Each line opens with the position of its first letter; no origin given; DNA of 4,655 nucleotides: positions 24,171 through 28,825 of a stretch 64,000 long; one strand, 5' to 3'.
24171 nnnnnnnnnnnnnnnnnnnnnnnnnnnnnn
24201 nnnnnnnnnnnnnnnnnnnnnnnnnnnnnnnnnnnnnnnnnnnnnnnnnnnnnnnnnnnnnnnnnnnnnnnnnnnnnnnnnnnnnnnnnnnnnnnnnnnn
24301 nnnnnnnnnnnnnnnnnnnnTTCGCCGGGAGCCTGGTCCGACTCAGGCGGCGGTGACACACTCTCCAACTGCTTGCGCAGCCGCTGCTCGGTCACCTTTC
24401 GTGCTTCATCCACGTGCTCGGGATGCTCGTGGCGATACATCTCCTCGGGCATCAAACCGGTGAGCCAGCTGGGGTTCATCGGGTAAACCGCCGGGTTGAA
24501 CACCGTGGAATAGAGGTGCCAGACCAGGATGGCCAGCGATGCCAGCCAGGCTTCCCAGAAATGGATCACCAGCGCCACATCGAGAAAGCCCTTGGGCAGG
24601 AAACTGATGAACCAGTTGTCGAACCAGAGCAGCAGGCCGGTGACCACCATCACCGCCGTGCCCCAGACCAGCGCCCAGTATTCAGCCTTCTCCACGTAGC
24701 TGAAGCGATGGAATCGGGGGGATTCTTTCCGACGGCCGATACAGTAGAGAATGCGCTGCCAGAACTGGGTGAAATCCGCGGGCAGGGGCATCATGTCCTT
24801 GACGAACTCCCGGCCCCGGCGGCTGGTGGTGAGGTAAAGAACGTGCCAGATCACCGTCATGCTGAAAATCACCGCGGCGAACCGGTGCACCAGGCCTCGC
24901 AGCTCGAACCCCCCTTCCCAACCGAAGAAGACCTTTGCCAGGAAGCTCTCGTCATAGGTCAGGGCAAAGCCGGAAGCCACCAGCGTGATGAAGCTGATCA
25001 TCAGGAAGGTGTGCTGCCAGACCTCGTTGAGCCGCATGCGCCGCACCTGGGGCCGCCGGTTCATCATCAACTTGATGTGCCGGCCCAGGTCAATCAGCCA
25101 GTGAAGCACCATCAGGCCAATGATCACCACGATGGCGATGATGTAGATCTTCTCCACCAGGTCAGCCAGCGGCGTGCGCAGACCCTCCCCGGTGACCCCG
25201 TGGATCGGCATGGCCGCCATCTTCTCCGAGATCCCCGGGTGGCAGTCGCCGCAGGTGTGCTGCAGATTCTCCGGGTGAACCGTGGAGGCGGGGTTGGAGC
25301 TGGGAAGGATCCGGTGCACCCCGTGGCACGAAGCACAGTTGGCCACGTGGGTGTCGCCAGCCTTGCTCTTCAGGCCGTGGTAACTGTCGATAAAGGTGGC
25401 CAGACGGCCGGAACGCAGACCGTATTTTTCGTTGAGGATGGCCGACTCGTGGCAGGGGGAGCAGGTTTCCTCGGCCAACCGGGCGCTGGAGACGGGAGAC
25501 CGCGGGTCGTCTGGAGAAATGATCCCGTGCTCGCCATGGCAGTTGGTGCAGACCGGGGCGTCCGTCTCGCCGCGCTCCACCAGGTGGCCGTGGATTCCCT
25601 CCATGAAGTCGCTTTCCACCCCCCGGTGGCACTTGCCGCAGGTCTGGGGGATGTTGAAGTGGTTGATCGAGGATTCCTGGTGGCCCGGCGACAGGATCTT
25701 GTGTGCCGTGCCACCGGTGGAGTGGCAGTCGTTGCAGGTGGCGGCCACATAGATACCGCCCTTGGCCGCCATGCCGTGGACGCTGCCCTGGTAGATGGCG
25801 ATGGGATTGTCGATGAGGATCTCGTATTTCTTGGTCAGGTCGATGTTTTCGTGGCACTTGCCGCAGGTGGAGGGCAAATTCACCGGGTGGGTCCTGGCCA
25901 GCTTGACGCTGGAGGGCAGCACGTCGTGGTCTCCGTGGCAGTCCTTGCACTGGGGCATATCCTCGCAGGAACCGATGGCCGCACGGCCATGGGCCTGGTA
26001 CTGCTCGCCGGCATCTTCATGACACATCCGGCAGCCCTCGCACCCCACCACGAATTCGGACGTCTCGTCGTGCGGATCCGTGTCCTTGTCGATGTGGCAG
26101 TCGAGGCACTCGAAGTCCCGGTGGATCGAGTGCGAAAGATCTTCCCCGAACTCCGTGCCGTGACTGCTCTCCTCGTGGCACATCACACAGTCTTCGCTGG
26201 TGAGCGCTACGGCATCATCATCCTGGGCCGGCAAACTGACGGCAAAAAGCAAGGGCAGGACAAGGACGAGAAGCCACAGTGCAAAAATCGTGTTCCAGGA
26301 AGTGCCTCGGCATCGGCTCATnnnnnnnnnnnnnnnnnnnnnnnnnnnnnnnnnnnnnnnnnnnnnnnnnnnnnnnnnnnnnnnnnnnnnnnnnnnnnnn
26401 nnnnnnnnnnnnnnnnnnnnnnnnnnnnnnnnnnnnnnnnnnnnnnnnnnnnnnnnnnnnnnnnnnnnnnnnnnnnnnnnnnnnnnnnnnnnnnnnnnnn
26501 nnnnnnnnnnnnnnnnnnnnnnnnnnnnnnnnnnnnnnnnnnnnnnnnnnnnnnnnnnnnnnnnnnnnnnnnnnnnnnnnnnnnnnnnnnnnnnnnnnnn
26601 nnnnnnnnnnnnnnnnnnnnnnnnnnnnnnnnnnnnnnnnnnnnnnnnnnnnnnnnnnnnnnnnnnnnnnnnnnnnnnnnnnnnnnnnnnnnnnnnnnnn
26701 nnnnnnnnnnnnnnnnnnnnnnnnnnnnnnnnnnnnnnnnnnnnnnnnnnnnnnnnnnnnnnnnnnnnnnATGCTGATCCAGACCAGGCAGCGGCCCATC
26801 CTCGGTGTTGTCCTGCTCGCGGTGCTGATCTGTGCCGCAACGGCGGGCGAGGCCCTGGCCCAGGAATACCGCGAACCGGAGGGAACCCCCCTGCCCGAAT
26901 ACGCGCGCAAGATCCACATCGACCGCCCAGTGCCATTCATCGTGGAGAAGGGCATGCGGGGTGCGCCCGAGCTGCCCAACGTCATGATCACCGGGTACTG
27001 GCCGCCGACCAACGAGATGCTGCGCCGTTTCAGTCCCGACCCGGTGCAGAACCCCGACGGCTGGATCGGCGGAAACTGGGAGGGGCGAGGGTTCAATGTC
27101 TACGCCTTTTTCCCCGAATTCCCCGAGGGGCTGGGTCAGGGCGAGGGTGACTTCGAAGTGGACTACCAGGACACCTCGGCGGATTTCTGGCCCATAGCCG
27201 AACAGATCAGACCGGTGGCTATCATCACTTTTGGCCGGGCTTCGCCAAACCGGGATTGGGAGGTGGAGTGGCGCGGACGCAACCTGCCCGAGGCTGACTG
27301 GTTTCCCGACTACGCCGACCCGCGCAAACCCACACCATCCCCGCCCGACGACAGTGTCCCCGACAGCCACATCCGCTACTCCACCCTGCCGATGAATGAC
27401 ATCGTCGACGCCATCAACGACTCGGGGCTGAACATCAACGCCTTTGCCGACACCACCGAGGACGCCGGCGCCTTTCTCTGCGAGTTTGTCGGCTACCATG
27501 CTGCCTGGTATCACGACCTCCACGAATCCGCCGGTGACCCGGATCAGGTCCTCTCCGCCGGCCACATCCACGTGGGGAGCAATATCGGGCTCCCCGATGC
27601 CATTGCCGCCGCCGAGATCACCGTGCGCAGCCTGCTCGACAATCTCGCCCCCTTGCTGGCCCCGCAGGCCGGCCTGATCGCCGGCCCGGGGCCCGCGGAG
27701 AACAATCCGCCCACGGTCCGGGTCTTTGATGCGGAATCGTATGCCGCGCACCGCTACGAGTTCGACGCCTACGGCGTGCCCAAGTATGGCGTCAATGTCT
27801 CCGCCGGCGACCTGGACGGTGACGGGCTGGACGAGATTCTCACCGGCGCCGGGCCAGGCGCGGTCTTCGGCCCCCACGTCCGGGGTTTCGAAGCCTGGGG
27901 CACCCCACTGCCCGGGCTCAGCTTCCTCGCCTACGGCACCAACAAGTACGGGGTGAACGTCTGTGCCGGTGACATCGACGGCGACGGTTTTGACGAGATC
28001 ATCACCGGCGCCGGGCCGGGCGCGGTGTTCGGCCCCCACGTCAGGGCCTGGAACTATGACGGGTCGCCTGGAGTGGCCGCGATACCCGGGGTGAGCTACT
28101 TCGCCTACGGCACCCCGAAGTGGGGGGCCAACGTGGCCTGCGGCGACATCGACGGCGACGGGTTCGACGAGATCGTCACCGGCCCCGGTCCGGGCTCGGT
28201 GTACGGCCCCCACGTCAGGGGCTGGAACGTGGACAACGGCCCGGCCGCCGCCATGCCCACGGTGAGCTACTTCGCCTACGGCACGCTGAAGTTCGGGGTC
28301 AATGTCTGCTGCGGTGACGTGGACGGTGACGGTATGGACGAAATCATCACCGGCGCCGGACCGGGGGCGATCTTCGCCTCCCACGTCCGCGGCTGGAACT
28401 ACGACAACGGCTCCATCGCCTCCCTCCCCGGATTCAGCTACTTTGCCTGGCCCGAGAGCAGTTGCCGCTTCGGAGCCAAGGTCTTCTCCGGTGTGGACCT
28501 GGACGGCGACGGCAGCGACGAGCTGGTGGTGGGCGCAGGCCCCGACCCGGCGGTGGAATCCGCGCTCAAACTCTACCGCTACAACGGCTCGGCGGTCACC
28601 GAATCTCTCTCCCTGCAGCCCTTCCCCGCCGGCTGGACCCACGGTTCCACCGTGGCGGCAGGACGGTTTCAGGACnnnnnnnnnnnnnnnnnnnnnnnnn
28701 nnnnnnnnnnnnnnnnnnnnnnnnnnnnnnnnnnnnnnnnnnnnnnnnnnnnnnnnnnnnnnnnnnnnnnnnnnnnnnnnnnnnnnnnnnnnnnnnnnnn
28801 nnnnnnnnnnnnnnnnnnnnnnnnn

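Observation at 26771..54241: One ~335-aa C-terminal propeller-like module (five DxDxDG loops) grafted onto four unrelated secreted proteins, plus a fragment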

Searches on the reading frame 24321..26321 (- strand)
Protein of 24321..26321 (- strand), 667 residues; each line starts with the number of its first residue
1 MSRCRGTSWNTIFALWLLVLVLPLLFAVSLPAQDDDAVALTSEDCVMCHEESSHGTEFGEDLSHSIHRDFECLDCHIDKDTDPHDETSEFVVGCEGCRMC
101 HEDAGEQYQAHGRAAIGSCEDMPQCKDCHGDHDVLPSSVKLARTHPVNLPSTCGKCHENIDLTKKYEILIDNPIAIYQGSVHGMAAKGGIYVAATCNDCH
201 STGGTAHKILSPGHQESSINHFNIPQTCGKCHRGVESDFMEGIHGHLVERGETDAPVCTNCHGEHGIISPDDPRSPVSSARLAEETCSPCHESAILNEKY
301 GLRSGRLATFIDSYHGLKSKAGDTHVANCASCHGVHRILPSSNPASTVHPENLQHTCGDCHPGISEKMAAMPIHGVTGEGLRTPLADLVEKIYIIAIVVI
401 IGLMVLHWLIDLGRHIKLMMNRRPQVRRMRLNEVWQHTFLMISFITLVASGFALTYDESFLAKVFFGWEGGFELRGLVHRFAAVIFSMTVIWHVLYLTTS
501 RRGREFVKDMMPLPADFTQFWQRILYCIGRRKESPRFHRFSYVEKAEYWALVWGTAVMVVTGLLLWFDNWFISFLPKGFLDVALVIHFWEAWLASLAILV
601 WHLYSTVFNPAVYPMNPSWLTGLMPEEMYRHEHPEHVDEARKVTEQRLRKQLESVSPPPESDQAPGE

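Call 14: search_protein_families(library=pfam, proteins=[window:24321-26321:-], max_evalue=0.001)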
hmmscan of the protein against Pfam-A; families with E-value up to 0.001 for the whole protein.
window:24321-26321:- (667 aa): 3 families
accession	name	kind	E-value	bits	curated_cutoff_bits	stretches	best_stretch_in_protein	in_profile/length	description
PF01292.26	Ni_hydr_CYTB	-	9.4e-16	58.5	30.1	2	436-610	9-166/179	Prokaryotic cytochrome b561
PF14522.11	Cytochrome_C7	-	1.5e-10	41.2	24.8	0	193-262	13-66/67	Cytochrome c7 and related cytochrome c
PF14537.11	Cytochrom_c3_2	-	6.5e-06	27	25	0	67-158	4-79/79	Cytochrome c3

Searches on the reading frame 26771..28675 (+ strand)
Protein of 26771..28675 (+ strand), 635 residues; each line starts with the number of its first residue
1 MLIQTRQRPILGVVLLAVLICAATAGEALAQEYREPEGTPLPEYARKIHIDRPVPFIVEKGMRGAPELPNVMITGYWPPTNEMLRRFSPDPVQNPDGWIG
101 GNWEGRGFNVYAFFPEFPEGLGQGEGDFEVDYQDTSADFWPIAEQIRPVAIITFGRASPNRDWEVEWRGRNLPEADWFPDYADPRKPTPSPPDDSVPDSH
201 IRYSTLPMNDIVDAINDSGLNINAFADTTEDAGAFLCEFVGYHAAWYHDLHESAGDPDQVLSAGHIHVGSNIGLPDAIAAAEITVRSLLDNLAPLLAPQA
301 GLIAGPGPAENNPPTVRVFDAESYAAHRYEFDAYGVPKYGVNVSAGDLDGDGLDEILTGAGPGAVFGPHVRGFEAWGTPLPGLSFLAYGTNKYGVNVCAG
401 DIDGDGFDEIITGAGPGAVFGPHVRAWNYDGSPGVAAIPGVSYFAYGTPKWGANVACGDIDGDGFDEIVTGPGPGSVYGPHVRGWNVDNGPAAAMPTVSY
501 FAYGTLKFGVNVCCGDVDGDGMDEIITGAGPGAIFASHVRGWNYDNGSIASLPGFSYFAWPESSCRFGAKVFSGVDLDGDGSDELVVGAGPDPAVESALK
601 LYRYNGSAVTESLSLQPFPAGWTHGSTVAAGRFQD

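Call 10: search_protein_families(library=pfam, proteins=[window:26771-28675:+], max_evalue=0.01)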
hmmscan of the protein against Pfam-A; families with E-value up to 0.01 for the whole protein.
window:26771-28675:+ (635 aa): 5 families
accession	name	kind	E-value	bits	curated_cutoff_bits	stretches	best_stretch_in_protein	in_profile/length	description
PF01839.29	FG-GAP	-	1.2e-20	73.4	22.1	5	394-417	2-25/37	FG-GAP repeat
PF13517.12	FG-GAP_3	-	7e-17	62.2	26.9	2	401-469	1-60/61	FG-GAP-like repeat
PF25292.1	Beta-prop_CGLA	-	6.1e-09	36.2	26.8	0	454-479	33-58/316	Lambda-carrageenase beta-propeller domain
PF01470.22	Peptidase_C15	-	0.00033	21.2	22.7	1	145-269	58-168/204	Pyroglutamyl peptidase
PF12256.14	TcdB_toxin_midN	-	0.003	17.3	24.8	0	451-478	26-56/181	Insecticide toxin TcdB middle/N-terminal region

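Call 11: search_protein_families(library=ncbifam, proteins=[window:26771-28675:+], max_evalue=0.01)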
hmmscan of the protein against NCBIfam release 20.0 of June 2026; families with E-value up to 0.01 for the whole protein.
window:26771-28675:+ (635 aa): 4 families
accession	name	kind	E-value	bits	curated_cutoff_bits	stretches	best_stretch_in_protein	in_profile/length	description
TIGR00504.1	pyro_pdase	equivalog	1.1e-05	25.5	201.75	1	142-270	54-168/213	pyroglutamyl-peptidase I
NF009673.0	PRK13194.1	equivalog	3.3e-05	23.8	274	1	141-269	54-168/208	pyroglutamyl-peptidase I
NF009676.0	PRK13197.1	subfamily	0.00019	21.5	199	1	144-268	58-168/215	pyroglutamyl-peptidase I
NF009675.0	PRK13196.1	equivalog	0.00091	19.1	308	1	189-280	103-183/219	pyroglutamyl-peptidase I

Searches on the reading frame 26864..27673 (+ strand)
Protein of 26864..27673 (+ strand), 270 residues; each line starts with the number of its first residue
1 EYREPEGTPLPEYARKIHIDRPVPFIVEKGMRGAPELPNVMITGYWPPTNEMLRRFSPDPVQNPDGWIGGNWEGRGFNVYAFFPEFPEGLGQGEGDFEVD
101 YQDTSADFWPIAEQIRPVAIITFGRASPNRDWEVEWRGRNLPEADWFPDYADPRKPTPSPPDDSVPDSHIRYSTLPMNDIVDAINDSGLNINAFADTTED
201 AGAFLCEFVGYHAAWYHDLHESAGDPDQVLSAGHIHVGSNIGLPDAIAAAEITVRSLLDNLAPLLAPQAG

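Call 69: search_solved_structures(query=window:26864-27673:+, max_evalue=1)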
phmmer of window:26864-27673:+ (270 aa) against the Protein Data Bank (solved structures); distinct sequences matched with E-value up to 1: 5.
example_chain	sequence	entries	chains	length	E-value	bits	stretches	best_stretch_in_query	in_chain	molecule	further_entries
4gxh_A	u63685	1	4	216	0.002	20.5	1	104-216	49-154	Pyrrolidone-carboxylate peptidase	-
4hps_A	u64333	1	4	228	0.0023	20.4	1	104-216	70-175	Pyrrolidone-carboxylate peptidase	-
3lac_A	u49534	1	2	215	0.0066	18.9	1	112-236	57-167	Pyrrolidone-carboxylate peptidase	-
5z47_A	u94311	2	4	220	0.026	16.9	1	112-248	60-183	Pyrrolidone-carboxylate peptidase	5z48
5z40_A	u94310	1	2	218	0.026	16.9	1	112-248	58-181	Pyrrolidone-carboxylate peptidase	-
